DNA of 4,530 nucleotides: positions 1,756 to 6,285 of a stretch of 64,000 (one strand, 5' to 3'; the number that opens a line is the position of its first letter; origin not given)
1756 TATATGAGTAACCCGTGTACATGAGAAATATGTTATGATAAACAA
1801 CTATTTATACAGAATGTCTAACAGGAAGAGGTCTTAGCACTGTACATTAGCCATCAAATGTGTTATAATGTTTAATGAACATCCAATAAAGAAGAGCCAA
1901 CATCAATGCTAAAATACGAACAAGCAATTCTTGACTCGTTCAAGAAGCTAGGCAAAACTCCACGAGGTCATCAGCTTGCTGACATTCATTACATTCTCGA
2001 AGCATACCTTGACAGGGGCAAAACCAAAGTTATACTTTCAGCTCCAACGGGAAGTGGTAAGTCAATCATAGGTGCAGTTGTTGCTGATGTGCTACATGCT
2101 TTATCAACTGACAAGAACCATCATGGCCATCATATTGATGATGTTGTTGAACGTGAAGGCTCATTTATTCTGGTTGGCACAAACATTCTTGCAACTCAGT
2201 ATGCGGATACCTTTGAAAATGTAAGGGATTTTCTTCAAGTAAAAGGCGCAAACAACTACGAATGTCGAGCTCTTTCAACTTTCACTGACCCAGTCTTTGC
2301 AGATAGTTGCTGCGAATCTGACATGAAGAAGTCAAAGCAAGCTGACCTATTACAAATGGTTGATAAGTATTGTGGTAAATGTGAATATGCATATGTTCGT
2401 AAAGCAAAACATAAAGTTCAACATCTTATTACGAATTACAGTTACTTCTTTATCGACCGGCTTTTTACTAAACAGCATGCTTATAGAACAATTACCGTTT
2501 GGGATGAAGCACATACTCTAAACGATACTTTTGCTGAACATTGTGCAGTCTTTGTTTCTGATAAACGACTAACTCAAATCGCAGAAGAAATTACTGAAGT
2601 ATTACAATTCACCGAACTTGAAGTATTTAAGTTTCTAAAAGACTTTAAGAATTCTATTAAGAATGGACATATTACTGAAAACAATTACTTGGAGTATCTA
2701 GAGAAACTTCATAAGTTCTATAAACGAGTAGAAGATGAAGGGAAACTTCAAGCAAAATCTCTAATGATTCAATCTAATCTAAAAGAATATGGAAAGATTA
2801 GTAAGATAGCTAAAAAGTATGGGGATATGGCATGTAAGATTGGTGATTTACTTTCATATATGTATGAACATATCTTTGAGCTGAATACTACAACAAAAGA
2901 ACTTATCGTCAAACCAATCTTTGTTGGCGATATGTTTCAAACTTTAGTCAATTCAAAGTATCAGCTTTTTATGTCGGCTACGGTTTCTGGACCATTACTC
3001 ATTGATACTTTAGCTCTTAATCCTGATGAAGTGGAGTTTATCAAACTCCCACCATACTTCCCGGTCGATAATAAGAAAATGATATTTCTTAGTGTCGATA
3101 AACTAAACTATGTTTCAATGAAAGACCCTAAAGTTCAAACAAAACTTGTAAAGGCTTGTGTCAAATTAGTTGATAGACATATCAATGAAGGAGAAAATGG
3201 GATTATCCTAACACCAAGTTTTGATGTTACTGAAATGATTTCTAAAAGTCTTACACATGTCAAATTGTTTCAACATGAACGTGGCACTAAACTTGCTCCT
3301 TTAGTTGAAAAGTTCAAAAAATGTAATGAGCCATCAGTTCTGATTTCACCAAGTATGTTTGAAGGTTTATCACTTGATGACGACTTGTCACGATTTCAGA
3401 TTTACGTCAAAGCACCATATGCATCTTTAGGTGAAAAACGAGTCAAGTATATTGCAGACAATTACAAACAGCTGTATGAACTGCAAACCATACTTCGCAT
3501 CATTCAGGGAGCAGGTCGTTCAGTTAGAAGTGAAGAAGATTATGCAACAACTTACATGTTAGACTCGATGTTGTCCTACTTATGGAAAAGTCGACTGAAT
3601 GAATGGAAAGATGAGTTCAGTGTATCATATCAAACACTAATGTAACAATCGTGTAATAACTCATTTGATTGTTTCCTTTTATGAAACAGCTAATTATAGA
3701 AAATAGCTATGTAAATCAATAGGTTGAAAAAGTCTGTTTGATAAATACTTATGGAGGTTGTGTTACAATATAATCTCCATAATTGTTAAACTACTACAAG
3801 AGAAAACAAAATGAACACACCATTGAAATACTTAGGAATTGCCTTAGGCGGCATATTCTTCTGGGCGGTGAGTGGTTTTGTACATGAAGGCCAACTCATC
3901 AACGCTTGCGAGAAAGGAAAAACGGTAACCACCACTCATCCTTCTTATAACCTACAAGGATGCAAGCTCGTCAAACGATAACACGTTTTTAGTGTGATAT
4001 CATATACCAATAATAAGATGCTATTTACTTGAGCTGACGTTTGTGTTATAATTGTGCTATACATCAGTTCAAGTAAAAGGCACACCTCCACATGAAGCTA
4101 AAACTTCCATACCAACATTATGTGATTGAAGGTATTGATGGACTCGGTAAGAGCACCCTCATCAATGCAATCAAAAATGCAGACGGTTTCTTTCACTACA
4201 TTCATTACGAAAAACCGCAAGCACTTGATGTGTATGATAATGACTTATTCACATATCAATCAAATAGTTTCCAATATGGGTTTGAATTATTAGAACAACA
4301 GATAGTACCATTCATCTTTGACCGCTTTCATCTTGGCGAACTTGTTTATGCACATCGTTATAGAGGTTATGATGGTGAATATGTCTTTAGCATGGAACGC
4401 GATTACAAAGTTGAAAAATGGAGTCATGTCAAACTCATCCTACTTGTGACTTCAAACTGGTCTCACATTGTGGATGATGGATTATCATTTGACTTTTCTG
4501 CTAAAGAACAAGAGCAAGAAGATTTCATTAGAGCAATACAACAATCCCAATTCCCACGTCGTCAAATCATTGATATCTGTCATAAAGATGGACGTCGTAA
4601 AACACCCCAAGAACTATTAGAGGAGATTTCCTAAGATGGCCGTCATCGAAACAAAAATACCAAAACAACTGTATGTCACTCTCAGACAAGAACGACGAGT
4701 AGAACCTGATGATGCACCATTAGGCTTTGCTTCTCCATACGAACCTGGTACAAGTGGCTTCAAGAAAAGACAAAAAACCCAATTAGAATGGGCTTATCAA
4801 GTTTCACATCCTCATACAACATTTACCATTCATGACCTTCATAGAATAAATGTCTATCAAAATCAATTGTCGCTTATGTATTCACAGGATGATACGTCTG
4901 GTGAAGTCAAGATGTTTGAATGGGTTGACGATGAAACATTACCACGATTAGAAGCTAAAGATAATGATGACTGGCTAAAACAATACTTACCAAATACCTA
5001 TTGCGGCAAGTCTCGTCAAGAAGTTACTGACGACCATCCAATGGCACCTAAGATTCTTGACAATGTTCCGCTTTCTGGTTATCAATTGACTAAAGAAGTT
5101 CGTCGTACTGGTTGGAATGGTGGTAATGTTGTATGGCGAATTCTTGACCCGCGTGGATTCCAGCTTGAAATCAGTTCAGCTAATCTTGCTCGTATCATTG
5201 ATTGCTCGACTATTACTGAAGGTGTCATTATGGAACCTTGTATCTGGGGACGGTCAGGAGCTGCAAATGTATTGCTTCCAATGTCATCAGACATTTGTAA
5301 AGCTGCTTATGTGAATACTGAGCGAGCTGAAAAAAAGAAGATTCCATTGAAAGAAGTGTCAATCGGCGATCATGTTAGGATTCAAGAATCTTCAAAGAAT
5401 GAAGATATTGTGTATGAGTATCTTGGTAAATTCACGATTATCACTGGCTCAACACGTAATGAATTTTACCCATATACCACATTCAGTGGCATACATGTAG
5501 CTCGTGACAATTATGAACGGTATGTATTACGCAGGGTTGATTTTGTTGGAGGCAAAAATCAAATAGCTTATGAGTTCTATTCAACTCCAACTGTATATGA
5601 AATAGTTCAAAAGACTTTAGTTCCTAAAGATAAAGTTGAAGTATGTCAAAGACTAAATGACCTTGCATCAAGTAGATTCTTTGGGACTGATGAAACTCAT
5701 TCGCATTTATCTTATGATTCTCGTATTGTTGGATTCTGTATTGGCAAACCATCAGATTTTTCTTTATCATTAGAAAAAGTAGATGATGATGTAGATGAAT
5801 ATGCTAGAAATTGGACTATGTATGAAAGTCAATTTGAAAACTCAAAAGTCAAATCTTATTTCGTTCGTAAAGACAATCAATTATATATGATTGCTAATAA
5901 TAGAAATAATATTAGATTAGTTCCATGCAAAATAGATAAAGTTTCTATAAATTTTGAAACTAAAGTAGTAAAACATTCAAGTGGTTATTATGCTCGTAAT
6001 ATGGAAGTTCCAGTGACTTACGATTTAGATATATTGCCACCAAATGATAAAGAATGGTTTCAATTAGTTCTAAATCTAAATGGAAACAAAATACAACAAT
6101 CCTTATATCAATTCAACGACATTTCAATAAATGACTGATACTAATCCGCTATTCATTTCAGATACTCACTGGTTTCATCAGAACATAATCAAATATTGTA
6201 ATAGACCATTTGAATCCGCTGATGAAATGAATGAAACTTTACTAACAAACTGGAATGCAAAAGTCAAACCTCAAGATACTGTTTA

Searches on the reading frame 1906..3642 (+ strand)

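Call 27: search_protein_families(library=phrogs, proteins=[window:1906-3642:+], max_evalue=0.00001)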
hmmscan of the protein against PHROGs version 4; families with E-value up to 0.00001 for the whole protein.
window:1906-3642:+ (579 aa): 2 families
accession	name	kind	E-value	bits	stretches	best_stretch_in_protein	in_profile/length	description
phrog_2488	-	DNA, RNA and nucleotide metabolism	1.3e-84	286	1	17-571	18-568/579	DNA helicase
phrog_16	-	DNA, RNA and nucleotide metabolism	6.3e-09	35.6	1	17-114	271-343/986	DNA helicase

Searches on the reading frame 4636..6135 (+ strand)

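Call 27: search_protein_families(library=phrogs, proteins=[window:4636-6135:+], max_evalue=0.00001)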
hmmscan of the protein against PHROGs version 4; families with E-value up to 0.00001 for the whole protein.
window:4636-6135:+ (500 aa): 4 families
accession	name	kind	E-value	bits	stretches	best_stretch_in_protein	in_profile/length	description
phrog_6266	-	unknown function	4.4e-31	109.4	1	8-269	5-188/328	-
phrog_30990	-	unknown function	1.9e-26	94.1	1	133-240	64-172/282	-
phrog_2475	-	unknown function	1.2e-16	62.1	1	137-458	52-350/383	-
phrog_14061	-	unknown function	5.8e-12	46.5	1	131-277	45-179/402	-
